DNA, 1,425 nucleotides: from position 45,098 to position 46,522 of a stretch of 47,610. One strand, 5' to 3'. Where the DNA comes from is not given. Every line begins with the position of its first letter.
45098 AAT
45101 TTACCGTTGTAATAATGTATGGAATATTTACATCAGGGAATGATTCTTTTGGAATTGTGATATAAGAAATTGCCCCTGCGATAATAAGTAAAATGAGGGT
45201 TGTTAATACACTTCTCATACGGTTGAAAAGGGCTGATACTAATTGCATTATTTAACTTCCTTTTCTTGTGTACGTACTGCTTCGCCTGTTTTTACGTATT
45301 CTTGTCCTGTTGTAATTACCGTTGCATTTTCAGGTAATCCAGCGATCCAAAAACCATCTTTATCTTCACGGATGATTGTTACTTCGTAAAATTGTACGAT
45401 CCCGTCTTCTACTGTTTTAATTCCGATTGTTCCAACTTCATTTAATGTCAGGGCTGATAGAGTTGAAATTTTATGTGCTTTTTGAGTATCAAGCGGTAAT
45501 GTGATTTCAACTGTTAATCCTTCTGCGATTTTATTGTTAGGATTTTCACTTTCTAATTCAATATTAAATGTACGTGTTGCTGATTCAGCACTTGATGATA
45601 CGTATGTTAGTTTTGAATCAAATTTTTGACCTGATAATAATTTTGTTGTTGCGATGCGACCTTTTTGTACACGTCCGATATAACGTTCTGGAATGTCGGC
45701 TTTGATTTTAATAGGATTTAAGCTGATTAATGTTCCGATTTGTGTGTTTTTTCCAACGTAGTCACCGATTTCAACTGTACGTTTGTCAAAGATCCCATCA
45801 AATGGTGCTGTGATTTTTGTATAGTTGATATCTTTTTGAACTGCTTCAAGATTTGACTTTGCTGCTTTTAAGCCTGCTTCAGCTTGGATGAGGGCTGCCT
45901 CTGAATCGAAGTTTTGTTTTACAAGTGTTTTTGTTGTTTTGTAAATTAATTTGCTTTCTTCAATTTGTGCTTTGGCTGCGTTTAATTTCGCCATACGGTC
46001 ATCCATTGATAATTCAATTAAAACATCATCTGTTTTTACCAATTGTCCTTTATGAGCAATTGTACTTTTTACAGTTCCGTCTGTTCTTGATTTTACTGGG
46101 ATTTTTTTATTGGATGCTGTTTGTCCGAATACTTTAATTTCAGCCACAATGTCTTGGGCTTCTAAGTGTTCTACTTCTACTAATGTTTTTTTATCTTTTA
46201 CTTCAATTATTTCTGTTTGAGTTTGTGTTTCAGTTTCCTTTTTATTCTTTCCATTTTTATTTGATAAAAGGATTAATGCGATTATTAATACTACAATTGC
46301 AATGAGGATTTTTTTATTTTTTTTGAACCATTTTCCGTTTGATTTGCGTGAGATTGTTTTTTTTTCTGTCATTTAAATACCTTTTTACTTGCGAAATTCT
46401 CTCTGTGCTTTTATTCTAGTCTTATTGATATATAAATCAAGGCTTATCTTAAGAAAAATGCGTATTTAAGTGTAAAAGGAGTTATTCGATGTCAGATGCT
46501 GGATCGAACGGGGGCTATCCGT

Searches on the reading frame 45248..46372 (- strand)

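Call 30: search_protein_families(library=pfam, proteins=[window:45248-46372:-], max_evalue=0.001)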
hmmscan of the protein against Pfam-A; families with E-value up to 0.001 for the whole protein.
window:45248-46372:- (374 aa): 2 families
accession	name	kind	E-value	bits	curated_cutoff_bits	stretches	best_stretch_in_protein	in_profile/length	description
PF16576.10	HlyD_D23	-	2.1e-19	70.1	30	1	173-286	97-212/214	Barrel-sandwich domain of CusB or HlyD membrane-fusion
PF13437.12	HlyD_3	-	2.1e-15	57.8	22.2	1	186-279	1-97/106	HlyD family secretion protein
